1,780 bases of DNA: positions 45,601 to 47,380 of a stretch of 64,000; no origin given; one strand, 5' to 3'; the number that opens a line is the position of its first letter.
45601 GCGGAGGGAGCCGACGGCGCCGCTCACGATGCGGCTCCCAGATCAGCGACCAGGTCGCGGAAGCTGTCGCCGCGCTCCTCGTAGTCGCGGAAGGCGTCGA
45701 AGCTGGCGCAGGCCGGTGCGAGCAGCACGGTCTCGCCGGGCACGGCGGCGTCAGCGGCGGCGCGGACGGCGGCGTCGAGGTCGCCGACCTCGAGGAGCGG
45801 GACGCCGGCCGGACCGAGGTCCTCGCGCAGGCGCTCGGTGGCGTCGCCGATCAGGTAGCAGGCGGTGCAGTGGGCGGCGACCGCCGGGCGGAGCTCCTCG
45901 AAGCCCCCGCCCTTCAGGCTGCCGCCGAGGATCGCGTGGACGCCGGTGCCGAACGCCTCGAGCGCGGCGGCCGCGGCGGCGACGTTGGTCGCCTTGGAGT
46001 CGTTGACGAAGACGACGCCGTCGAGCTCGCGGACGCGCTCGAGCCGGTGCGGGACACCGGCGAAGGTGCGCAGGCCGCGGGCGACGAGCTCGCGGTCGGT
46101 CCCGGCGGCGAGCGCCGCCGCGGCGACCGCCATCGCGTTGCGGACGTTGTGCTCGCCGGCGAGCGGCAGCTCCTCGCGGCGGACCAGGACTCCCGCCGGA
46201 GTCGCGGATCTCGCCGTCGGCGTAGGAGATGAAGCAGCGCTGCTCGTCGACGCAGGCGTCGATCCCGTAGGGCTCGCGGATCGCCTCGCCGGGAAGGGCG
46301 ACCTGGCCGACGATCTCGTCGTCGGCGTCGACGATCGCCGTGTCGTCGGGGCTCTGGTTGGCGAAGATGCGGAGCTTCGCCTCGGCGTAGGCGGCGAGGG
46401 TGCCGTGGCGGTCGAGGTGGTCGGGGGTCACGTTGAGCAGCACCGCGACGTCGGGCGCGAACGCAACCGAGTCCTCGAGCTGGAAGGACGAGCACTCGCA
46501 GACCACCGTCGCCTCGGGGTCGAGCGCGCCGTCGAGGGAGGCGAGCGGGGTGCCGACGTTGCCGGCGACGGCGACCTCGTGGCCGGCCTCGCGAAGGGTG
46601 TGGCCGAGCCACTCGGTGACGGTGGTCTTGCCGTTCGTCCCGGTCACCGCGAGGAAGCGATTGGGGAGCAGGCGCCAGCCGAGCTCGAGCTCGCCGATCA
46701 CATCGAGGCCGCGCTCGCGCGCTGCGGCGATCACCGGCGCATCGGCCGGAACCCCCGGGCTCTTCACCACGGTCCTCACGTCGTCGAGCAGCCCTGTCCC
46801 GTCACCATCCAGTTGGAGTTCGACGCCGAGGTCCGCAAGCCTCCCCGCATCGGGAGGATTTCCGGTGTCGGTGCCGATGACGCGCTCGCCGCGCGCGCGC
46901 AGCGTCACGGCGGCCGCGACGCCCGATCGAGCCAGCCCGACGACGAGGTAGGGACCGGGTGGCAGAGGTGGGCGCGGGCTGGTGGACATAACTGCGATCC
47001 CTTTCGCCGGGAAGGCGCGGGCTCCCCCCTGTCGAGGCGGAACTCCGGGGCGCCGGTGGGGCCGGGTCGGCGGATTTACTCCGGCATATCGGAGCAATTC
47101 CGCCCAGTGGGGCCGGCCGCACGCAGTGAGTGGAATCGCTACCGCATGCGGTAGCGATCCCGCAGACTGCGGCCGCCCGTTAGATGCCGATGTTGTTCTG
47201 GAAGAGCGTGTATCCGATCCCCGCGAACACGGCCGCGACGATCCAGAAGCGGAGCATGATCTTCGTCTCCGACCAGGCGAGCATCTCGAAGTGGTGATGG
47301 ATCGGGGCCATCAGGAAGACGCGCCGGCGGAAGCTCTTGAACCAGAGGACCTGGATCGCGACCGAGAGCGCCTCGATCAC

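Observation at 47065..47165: Paired palindromic repeat element inserted inside the dcw operon between mraY and murD, with homologous copies at two other intergenic sites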

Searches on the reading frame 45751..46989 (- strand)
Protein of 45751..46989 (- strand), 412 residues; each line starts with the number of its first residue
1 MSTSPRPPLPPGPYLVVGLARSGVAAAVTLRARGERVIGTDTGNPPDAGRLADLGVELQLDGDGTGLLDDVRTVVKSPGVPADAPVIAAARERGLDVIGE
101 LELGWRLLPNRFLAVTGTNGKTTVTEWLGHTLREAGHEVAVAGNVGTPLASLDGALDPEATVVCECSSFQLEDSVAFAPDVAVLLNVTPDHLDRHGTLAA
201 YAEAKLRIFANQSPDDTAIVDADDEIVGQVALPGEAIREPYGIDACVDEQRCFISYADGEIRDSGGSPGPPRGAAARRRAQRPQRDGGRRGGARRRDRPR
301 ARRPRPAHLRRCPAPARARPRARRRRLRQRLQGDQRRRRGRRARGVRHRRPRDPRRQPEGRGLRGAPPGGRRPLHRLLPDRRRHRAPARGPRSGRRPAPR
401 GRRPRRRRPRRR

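Call 12: search_protein_families(library=pfam, proteins=[window:45751-46989:-])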
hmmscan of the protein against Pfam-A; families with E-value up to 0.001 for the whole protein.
window:45751-46989:- (412 aa): 2 families
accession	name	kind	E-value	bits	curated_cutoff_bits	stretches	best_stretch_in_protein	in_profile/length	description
PF08245.18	Mur_ligase_M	-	1.2e-27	97.6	24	1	115-229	1-130/200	Mur ligase middle domain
PF21799.2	MurD-like_N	-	8.6e-08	32.8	27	1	15-99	4-88/88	Mur ligase MurD-like, N-terminal domain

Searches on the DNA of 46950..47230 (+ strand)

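Call 32: search_rna_families(source=window, start=46950, end=47230, threshold=evalue, max_evalue=10)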
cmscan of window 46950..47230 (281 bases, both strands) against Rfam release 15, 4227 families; matches with E-value up to 10: 7.
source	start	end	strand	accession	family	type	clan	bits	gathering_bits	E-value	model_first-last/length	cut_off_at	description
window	47057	47119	-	RF03559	mir-8303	Gene; miRNA;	-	22.5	90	0.017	1-58/58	no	mir-8303 microRNA precursor family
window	47122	47171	-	RF00693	mir-147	Gene; miRNA;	-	21.6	57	0.031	1-78/78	no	mir-147 microRNA precursor family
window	47013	47076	-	RF01972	H19_1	Gene; lncRNA;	-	19.1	50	3.3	1-71/71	no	H19 conserved region 1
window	47100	47187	+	RF02000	MIR1846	Gene; miRNA;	-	17.2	77.5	0.93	1-110/110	no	MIR1846 microRNA precursor family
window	47055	47123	+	RF03941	mir-3158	Gene; miRNA;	-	16.4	97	2.2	1-81/81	no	mir-3158 microRNA precursor family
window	47110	47178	-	RF03941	mir-3158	Gene; miRNA;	-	15.9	97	2.8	1-81/81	no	mir-3158 microRNA precursor family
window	47115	47174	-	RF02522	Virus_CITE_8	Cis-reg;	-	15.6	80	2.3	1-71/71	no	Pea enation mosaic virus-2 cap-independent translation element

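Call 46: search_dna_similar(query=window:47050-47185:+, collection=plasmids, mode=distant, max_evalue=1, max_rows=10)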
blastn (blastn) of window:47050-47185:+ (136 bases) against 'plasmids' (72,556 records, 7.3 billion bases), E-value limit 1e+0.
Records with a match: 2; places in all: 2; records where one place covers at least 80% of the query: 0.
Best place of each record, by identity: 80-90% 2.
By first word of the organism name: Asticcacaulis 2.
By predicted mobility (MOB-suite, as given by PLSDB): non-mobilizable 2.
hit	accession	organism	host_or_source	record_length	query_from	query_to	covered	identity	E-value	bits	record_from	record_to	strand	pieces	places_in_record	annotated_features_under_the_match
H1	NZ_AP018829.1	Asticcacaulis excentricus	Lemna minor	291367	34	73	29%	87.5%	1e-1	44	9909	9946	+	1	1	hypothetical protein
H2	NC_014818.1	Asticcacaulis excentricus CB 48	pond water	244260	34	73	29%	87.5%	1e-1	44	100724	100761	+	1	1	hypothetical protein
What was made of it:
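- Tried and rejected: Plasmid BLAST of site A: only a 38-nt chance match (call 46).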

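Call 65: build_rna_model(alignment_id=A4, structure=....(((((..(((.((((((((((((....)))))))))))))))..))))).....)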
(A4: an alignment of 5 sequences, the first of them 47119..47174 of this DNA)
Model R1 built from alignment A4 (5 sequences, 58 columns); structure: as given.
model positions 56; base pairs 20; branch points 0; effective number of sequences 5; information 0.855 bits per position. Calibrated on 0.2 Mb of random sequence (short: E-values are rough).
structure used (alignment columns):
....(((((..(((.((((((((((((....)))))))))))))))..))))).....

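Call 66: search_with_rna_model(model_id=R1, sources=[window, L001, L002, L004, L038, L039, L041, L042, L043, L121, L122], max_evalue=10, show_alignments=0)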
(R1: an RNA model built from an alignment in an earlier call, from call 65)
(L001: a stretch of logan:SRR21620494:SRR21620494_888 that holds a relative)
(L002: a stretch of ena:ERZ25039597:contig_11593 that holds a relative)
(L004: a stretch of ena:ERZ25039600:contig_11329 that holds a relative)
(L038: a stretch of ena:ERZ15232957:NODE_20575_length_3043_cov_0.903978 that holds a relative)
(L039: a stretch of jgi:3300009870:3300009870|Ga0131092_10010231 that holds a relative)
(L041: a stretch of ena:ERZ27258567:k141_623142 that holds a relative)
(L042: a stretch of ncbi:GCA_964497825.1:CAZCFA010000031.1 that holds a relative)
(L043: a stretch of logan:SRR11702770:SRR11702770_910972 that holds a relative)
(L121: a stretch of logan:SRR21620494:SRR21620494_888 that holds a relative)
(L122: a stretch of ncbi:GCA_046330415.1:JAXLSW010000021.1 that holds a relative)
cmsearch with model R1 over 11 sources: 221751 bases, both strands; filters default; matches with E-value up to 10: 18.
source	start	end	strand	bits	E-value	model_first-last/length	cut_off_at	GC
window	38528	38583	+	67.5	1.8e-13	1-56/56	no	0.64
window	47119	47174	-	64.6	9.2e-13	1-56/56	no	0.66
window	47059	47114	+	63.9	1.3e-12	1-56/56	no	0.68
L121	7915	7970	+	62.5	2.9e-12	1-56/56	no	0.66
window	38588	38644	+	51.2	1.6e-09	1-56/56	no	0.67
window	47119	47174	+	48.6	6.9e-09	1-56/56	no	0.66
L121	7915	7970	-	40.4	7e-07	1-56/56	no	0.66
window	38528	38583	-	30.8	0.00015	1-56/56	no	0.64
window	47069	47103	-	25.8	0.0024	12-46/56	no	0.57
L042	11410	11464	-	15.7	0.7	1-56/56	no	0.75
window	6416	6458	-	13.5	2.4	1-56/56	no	0.79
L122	17614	17680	-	12.9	3.3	1-56/56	no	0.67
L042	11223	11275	-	12.8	3.6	1-56/56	no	0.74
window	39603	39644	-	12.8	3.6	1-56/56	no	0.79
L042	12723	12765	-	12.4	4.5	1-56/56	no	0.77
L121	11717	11758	+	11.7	6.4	1-56/56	no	0.74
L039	2737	2813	+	11.2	8.7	1-56/56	no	0.69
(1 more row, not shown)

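Call 67: search_with_rna_model(model_id=R1, source=L042, start=11000, end=11700, filters=off, max_evalue=10, show_alignments=3)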
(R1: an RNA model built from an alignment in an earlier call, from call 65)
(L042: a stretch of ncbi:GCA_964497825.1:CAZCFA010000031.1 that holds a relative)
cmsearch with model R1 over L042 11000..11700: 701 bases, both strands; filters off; matches with E-value up to 10: 25.
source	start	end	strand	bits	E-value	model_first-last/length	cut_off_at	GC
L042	11410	11464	-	15.7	0.0022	1-56/56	no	0.75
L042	11223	11275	-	12.8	0.011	1-56/56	no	0.74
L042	11410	11464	+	9.6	0.066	1-56/56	no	0.75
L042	11563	11596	-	8.6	0.12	1-56/56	no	0.88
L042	11151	11185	-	8.2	0.14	1-56/56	no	0.83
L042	11338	11372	-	8.2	0.14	1-56/56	no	0.83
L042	11056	11087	+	7.2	0.26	1-56/56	no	0.81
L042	11021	11051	-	7.1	0.28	1-56/56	no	0.81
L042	11605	11659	+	4.8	0.97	1-56/56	no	0.75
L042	11507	11538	-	4.5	1.2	1-56/56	no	0.84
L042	11223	11277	+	4.3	1.3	1-56/56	no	0.75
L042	11479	11507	+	4.1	1.5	1-56/56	no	0.86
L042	11283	11303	-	3.3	2.3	1-56/56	no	0.86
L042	11470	11490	-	3.3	2.3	1-56/56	no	0.86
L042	11655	11678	-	3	2.7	1-56/56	no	0.92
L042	11667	11696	+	3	2.8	1-56/56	no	0.8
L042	11557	11577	+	2.7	3.3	1-56/56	no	0.9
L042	11096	11116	-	2.3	3.9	1-56/56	no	0.9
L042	11151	11185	+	2.2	4.3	1-56/56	no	0.83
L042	11338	11372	+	2.2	4.3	1-56/56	no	0.83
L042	11201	11217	-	2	4.7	1-56/56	no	0.88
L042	11388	11404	-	2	4.7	1-56/56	no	0.88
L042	11056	11080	-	1.7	5.8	1-56/56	no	0.76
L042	11544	11557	-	1.2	7.5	1-56/56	no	0.93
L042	11610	11634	-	0.7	9.7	1-56/56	no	0.72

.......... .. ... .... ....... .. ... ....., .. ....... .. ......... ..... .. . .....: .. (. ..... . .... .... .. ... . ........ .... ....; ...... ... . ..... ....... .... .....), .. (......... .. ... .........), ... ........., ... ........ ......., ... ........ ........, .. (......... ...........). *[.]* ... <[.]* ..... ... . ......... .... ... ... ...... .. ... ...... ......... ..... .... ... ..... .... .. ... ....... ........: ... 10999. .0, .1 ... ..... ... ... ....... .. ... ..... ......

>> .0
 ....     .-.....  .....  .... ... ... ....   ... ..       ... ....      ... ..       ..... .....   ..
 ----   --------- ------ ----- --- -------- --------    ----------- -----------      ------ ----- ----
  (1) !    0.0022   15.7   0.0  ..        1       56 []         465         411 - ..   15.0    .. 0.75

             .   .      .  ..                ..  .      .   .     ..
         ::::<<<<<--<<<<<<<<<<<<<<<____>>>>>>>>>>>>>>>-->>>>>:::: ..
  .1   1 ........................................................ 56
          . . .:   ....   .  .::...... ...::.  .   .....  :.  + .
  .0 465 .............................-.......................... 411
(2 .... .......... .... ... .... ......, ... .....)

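Call 68: search_with_rna_model(model_id=R1, source=L041, start=9500, end=9950, filters=off, max_evalue=10, show_alignments=2)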
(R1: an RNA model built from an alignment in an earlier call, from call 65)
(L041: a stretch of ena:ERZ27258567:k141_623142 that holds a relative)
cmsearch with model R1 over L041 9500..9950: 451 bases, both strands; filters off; matches with E-value up to 10: 16.
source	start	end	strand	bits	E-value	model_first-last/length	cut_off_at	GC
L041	9874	9929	-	9.7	0.04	1-56/56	no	0.7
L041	9688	9723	-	7.6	0.13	1-56/56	no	0.86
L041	9791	9821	-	6.1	0.32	1-56/56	no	0.81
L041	9580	9612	-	5.6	0.4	1-56/56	no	0.82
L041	9620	9669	-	5.5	0.43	1-56/56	no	0.68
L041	9542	9568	+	5.2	0.5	1-56/56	no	0.81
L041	9747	9805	+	4.8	0.63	1-56/56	no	0.78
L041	9843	9862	+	3.6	1.3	19-38/56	no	0.85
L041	9872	9928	+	3.4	1.4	1-56/56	no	0.7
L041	9843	9862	-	3.3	1.5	19-38/56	no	0.85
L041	9696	9711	+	1.9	3.2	21-36/56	no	1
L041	9623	9673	+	1.8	3.5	1-56/56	no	0.67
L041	9503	9519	-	1.1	4.9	1-56/56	no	0.59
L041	9725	9767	-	0.3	8.1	1-56/56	no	0.72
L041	9712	9739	+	0.2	8.3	1-56/56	no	0.82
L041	9569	9582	+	0.1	8.9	1-56/56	no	0.86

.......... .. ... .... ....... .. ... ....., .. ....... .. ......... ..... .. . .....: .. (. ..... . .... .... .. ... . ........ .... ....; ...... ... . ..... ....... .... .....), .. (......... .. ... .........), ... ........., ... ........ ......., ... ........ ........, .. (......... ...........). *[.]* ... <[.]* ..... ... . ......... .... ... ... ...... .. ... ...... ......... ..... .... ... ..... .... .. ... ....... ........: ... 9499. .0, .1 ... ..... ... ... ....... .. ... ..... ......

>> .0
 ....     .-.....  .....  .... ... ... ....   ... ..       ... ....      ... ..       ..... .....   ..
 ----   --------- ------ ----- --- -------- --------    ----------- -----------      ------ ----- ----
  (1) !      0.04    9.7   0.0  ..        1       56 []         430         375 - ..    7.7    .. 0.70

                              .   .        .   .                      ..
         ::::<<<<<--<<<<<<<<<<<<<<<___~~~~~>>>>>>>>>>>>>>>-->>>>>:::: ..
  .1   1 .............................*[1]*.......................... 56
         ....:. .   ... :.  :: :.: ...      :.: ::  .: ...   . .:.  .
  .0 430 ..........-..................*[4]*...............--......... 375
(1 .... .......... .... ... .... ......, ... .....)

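Call 77: search_with_rna_model(model_id=R1, source=L123, max_evalue=1, filters=off, show_alignments=0)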
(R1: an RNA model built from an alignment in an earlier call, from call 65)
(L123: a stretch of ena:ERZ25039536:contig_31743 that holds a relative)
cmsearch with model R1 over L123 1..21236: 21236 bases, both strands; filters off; matches with E-value up to 1: 3.
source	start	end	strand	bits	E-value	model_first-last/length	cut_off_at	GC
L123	1770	1803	+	12.6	0.39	1-56/56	no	0.79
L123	20461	20515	+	12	0.53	1-56/56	no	0.76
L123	20369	20410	-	11.1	0.9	1-56/56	no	0.74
